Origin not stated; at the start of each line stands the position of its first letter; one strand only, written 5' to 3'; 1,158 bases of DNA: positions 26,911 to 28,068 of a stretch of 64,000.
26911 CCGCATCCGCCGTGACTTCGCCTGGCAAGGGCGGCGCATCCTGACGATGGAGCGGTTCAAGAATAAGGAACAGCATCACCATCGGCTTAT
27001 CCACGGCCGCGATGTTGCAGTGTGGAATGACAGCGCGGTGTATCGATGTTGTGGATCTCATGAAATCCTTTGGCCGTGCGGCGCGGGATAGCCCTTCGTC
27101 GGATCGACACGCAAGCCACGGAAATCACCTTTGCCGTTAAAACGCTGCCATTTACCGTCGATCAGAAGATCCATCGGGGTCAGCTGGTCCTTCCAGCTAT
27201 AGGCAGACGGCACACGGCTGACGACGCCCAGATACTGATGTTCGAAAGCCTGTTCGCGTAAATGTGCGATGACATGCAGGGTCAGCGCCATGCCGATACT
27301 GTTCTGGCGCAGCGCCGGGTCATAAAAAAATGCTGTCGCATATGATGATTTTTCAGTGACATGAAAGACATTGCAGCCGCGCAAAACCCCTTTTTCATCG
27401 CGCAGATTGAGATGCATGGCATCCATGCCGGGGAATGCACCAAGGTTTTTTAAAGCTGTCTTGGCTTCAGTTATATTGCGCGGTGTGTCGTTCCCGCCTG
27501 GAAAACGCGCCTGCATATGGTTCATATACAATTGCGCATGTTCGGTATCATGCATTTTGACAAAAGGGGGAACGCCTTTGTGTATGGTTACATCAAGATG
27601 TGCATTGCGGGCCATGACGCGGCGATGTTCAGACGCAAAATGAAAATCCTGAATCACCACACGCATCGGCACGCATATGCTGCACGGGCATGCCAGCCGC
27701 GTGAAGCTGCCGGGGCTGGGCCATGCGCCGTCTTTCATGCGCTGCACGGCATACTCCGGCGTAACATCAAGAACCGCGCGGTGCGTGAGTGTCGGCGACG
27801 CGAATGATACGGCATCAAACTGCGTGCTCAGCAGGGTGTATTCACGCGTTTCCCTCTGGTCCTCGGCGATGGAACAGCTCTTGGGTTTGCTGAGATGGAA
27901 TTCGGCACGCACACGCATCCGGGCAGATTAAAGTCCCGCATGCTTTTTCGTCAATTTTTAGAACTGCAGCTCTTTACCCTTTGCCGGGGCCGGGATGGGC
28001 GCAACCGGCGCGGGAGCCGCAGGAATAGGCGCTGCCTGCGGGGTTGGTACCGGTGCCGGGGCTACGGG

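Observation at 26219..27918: Translationally coupled pair of diverged Bpt/ATE-like (aminoacyl-tRNA-protein transferase-like) paralogues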

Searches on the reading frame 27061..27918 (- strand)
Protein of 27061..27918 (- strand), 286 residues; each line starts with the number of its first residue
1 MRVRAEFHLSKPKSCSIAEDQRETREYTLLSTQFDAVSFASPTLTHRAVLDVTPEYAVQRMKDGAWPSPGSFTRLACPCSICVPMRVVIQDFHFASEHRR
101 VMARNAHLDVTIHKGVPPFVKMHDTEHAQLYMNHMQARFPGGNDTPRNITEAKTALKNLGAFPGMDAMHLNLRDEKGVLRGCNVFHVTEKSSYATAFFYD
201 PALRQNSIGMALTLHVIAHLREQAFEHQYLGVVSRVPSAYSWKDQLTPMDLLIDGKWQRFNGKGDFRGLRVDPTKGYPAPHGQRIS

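Call 3: search_protein_families(library=pfam, proteins=[window:27061-27918:-], max_evalue=10)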
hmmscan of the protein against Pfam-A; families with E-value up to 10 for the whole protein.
window:27061-27918:- (286 aa): 3 families
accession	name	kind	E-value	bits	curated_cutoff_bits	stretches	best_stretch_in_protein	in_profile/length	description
PF04377.21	ATE_C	-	8.5e-10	39.7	25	1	126-252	1-121/122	Arginine-tRNA-protein transferase, C terminus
PF13480.13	Acetyltransf_6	-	0.0046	17.6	22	1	180-231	84-135/143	Acetyltransferase (GNAT) domain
PF04376.19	ATE_N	-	0.15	12.8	27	1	74-100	44-72/72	Arginine-tRNA-protein transferase, N terminus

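Call 4: search_protein_families(library=ncbifam, proteins=[window:27061-27918:-], max_evalue=10)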
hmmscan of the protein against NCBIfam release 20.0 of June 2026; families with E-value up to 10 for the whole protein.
window:27061-27918:- (286 aa): 7 families
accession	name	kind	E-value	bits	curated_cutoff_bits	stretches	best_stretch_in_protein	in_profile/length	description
NF002341.0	PRK01305.1-1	equivalog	1e-22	81.1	252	1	74-261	64-241/247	arginyltransferase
NF002346.0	PRK01305.2-3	equivalog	1.8e-22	80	170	1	75-260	70-245/247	arginyltransferase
NF002342.0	PRK01305.1-3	equivalog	4.2e-19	69.1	205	1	76-260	64-238/239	arginyltransferase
NF002343.0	PRK01305.1-4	equivalog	2.4e-15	56.5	267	1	76-263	63-247/256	arginyltransferase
NF002344.0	PRK01305.2-1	equivalog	2.5e-14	53.5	252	1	50-253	29-225/241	arginyltransferase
NF002345.0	PRK01305.2-2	equivalog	1.7e-13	51.2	246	1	76-258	59-229/230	arginyltransferase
NF002347.0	PRK01305.2-4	equivalog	1.3e-10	41.5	358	1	76-259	60-232/236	arginyltransferase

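Call 6: find_homologous_proteins(query=window:27061-27918:-)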
Query window:27061-27918:- (286 aa): 1 proteins with E <= 0.001 among 466 candidates.
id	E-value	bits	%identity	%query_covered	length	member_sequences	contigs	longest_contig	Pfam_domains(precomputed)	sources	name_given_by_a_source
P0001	1.2e-176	604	91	98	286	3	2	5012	PF04377.22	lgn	-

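Call 12: find_related_loci(query=A1, collection=genome_contigs, flank=8000)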
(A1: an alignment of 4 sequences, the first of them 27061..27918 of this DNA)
Query A1 (286 aa) in genome_contigs; peptide patterns used: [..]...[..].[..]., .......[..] (x = any residue, [..] = any of these).
38 stretches matched a pattern, but none encodes a relative of the query by tblastn (E <= 1e-3).

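Call 14: search_solved_structures(query=A1, max_evalue=1, show_alignments=2)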
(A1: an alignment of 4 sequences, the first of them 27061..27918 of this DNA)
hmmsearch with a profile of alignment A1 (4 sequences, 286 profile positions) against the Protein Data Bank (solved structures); distinct sequences matched with E-value up to 1: 1.
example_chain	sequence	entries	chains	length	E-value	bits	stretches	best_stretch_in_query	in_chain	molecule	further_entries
4bou_A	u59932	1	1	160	0.64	12.4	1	100-155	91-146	OTU DOMAIN-CONTAINING PROTEIN 3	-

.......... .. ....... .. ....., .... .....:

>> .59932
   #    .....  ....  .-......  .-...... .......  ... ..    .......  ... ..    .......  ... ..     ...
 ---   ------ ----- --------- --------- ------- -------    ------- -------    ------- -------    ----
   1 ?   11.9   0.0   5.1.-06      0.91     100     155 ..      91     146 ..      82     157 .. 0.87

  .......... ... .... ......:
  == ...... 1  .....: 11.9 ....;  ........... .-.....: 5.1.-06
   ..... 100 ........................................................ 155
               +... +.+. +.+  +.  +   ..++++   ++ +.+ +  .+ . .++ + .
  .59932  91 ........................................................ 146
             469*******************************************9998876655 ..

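Call 16: search_protein_representatives(alignment_id=A1)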
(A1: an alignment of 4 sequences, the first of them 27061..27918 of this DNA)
Query: 4 sequences, 286 profile positions. Proteins with E-value up to 0.001 (for the whole library): 666; up to 1e-10: 105; up to 1e-30: 14. The best 150 are listed.
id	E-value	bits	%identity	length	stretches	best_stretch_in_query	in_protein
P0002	6.4e-164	560.5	-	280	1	1-283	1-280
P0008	1.6e-95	336.0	-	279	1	1-282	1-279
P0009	3.7e-61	223.2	-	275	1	49-281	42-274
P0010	6.6e-57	209.3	-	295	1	50-282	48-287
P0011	4.7e-50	186.8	-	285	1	48-281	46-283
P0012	8.2e-44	166.3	-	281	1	13-283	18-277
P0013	5.6e-43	163.6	-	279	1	29-284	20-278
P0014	4.2e-42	160.7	-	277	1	63-280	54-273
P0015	8.9e-39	149.8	-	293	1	57-282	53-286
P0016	1.9e-36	142.1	-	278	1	56-283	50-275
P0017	3.5e-36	141.3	-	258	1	61-281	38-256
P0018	7.2e-36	140.2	-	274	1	10-281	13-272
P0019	1.4e-33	132.7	-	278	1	53-281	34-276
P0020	2.6e-33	131.8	-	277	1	67-280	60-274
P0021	7.6e-30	120.5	-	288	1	8-281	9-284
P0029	9.1e-17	77.5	-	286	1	60-278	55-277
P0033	1.1e-15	74.1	-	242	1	48-260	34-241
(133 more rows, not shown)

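Call 19: find_encoding_contigs(protein=P0008, flank=6000, max_places=3)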
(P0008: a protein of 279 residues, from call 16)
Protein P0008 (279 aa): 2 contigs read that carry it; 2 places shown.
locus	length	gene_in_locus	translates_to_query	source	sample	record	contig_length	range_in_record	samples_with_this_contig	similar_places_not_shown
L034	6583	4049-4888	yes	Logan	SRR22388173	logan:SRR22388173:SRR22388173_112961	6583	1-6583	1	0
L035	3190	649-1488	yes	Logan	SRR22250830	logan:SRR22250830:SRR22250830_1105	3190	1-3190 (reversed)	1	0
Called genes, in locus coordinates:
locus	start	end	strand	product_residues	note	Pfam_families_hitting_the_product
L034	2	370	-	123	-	?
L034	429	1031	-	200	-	PF00226:DnaJ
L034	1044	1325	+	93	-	PF01722:BolA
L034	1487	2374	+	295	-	PF20560:MotA_N, PF01618:MotA_ExbB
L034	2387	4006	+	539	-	PF13677:MotB_plug, PF00691:OmpA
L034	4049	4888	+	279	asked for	PF04377:ATE_C (weak)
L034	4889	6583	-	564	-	?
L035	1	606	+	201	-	?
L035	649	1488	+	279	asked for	PF04377:ATE_C (weak)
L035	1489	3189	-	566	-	?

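Call 23: find_related_loci(query=A3, collection=metagenome_contigs, flank=7000)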
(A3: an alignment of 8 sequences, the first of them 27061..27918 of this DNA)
Query A3 (286 aa) in metagenome_contigs; peptide patterns used: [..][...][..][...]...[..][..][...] (x = any residue, [..] = any of these).
21 stretches matched a pattern, but none encodes a relative of the query by tblastn (E <= 1e-3).

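Call 24: find_encoding_contigs(protein=P0009, flank=6000, max_places=2)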
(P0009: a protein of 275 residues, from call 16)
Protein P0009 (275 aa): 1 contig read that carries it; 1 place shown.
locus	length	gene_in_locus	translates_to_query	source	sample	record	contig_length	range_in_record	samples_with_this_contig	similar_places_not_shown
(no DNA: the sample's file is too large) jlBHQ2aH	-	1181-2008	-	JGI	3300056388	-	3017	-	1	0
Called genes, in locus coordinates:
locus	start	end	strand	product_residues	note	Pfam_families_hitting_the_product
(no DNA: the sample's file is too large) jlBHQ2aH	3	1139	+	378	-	?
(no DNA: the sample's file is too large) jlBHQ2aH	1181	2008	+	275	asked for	PF04377:ATE_C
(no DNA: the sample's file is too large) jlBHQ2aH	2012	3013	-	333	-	PF03989:DNA_gyraseA_C (faint)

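Call 25: find_encoding_contigs(protein=P0010, flank=6000, max_places=2)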
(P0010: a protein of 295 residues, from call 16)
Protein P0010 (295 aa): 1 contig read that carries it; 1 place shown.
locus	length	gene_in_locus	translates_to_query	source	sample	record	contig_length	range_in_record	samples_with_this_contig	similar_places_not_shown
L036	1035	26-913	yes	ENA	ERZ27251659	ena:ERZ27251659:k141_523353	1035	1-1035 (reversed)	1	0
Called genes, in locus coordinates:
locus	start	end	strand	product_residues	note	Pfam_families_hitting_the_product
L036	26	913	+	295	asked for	PF04377:ATE_C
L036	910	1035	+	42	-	?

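Call 26: find_encoding_contigs(protein=P0012, flank=6000, max_places=2)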
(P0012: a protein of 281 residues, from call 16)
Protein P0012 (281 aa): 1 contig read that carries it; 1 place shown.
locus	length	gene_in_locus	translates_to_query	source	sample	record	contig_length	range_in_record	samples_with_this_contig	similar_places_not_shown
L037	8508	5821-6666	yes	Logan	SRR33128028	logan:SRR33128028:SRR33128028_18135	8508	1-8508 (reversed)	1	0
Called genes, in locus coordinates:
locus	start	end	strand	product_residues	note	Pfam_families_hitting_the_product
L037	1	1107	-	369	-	?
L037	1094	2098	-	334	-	PF12556:CobS_N, PF07728:AAA_5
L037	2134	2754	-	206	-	PF00226:DnaJ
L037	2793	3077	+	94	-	PF01722:BolA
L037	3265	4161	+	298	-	PF20560:MotA_N, PF01618:MotA_ExbB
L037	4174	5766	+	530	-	PF13677:MotB_plug, PF00691:OmpA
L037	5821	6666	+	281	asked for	PF04377:ATE_C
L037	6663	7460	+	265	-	PF04376:ATE_N, PF04377:ATE_C (weak)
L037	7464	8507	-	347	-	?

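Call 29: find_encoding_contigs(protein=P0013, flank=6000, max_places=2)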
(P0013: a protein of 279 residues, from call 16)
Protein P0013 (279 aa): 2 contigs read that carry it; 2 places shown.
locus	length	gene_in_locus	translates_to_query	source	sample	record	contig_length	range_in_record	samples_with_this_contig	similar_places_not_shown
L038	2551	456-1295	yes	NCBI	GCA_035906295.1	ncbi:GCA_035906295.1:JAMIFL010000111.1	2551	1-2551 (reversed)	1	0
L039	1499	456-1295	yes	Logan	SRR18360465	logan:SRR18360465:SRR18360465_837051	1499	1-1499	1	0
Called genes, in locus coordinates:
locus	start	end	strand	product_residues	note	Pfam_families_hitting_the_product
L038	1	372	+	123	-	?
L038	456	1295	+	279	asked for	PF04376:ATE_N (weak), PF04377:ATE_C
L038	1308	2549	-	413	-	?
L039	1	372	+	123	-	?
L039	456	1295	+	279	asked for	PF04376:ATE_N (weak), PF04377:ATE_C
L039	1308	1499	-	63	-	?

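Call 30: find_encoding_contigs(protein=P0011, flank=6000, max_places=2)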
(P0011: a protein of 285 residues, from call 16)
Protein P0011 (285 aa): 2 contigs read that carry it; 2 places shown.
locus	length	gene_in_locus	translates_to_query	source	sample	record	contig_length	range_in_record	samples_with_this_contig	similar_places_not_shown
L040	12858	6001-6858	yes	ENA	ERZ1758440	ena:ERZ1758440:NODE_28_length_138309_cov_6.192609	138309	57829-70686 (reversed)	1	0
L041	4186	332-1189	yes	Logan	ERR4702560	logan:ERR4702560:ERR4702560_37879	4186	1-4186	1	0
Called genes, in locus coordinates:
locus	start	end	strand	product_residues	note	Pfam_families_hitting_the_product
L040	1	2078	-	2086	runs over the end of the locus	PF12951:PATR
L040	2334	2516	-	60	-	PF00226:DnaJ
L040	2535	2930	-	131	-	-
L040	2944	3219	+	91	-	PF01722:BolA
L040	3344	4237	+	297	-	PF20560:MotA_N, PF01618:MotA_ExbB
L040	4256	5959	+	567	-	PF13677:MotB_plug, PF00691:OmpA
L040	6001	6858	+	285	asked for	PF04377:ATE_C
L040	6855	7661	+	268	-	PF04376:ATE_N (weak), PF04377:ATE_C (weak)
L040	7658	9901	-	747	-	PF00521:DNA_topoisoIV, PF03989:DNA_gyraseA_C (faint)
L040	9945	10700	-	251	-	PF11967:RecO_N, PF02565:RecO_C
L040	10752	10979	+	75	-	-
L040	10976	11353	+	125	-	PF01850:PIN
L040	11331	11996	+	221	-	PF00300:His_Phos_1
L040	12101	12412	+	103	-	-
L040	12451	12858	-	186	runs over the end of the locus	PF05951:Peptidase_M15_2, PF08291:Peptidase_M15_3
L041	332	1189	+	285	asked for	PF04377:ATE_C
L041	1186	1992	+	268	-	PF04376:ATE_N (weak), PF04377:ATE_C (weak)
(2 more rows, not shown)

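Call 40: search_solved_structures(query=A4, max_evalue=0.01, show_alignments=3)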
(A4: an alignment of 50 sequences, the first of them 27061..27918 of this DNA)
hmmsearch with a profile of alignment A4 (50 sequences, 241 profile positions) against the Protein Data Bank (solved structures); distinct sequences matched with E-value up to 0.01: 6.
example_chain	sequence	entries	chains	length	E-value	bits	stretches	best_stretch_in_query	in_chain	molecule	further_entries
8tzv_A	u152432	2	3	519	4e-30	108.5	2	102-236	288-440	Isoform ATE1-2 of Arginyl-tRNA--protein transferase 1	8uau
7wfx_A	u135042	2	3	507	3.7e-26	95.5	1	12-222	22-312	Arginyltransferase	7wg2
7wg1_A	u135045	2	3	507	3.7e-26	95.5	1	12-222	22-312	Arginyltransferase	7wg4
8e3s_A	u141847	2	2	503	5.2e-24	88.4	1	14-222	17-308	Arginyl-tRNA--protein transferase 1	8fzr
7tif_A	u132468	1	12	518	6.9e-24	88.1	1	14-222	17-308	Arginyl-tRNA--protein transferase 1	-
8j6v_A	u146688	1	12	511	7e-24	88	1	14-222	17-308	arginyltransferase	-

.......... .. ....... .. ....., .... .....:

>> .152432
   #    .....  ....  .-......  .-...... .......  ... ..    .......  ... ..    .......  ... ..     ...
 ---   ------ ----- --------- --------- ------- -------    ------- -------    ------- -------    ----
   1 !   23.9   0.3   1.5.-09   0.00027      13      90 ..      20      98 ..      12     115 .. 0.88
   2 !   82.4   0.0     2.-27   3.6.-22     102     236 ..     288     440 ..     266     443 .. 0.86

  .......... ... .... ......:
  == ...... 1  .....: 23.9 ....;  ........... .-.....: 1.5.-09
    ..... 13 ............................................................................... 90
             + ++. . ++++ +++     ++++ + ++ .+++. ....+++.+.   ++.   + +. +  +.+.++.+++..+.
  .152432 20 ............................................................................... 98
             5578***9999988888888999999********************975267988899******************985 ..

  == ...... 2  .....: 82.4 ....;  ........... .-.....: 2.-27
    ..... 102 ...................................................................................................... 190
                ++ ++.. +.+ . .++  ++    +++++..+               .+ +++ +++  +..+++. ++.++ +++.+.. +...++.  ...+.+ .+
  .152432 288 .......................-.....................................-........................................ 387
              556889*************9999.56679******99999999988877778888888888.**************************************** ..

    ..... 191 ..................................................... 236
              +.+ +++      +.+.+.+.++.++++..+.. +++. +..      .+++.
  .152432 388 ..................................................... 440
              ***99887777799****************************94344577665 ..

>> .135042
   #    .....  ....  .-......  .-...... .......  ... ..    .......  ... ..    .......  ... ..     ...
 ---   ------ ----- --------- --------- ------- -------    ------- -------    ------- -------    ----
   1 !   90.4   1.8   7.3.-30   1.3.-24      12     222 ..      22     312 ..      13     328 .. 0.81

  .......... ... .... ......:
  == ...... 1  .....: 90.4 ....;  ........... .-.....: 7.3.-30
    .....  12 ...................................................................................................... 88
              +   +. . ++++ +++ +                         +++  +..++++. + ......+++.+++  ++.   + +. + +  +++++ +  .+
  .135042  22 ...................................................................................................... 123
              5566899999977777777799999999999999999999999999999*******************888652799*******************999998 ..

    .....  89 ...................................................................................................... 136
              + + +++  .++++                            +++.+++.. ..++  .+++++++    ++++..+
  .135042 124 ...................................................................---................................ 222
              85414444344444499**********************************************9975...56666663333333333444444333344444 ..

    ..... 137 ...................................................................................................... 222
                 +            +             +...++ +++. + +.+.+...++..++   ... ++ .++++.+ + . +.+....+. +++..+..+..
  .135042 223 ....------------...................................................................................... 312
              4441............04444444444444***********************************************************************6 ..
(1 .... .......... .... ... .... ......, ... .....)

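Call 46: search_protein_families(library=pfam, proteins=[L037:6663-7460:+, L040:6855-7661:+], max_evalue=0.01)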
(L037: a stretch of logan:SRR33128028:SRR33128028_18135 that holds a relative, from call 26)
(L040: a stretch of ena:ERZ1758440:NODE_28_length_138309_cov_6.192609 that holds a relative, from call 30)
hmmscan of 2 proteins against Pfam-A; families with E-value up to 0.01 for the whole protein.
L037:6663-7460:+ (265 aa): 3 families
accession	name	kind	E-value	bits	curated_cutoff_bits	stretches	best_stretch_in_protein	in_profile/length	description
PF04376.19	ATE_N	-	4.2e-10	40.2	27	1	28-102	1-71/72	Arginine-tRNA-protein transferase, N terminus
PF04377.21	ATE_C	-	1.6e-06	29.2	25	1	127-250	1-121/122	Arginine-tRNA-protein transferase, C terminus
PF13480.13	Acetyltransf_6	-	0.00055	20.5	22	1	168-230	75-136/143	Acetyltransferase (GNAT) domain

L040:6855-7661:+ (268 aa): 3 families
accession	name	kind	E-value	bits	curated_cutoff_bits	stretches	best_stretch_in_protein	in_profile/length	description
PF04377.21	ATE_C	-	2.4e-07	31.8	25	1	128-246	6-121/122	Arginine-tRNA-protein transferase, C terminus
PF04376.19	ATE_N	-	3.8e-07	30.7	27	1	25-98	2-71/72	Arginine-tRNA-protein transferase, N terminus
PF13480.13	Acetyltransf_6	-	0.00061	20.4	22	1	165-222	76-132/143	Acetyltransferase (GNAT) domain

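Call 47: predict_structure(alignment_id=A4)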
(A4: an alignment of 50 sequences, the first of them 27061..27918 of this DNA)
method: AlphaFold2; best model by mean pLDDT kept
length: 286 residues; sequences in the alignment: 50
mean_pLDDT: 92.0   pTM: 0.90
mean pLDDT of the five models: 92.0, 91.3, 91.0, 90.3, 90.1
residues with pLDDT >= 90: 241; 70-90: 20; 50-70: 20; < 50: 5
segments of 3 or more residues with pLDDT < 50: 282-286
pLDDT, mean of each block of 10 residues (from residue 1): 90 93 95 60 73 96 97 95 98 97 98 95 88 96 95 96 97 98 98 98 97 98 98 93 96 97 94 76 45
secondary structure, 60 per line:
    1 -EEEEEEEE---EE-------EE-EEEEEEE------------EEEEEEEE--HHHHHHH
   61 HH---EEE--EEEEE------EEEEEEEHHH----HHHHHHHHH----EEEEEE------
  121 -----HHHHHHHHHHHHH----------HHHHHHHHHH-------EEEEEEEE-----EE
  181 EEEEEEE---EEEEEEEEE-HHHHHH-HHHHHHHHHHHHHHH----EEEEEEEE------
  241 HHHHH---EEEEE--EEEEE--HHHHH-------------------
elements in order: E2-9 E25-31 E44-51 H54-62 E66-68 E71-75 E82-88 H96-104 E109-114 H126-138 H149-158 E166-173 E179-187 E191-199 H201-206 H208-222 E227-234 H241-245 E249-253 E256-260 H263-267
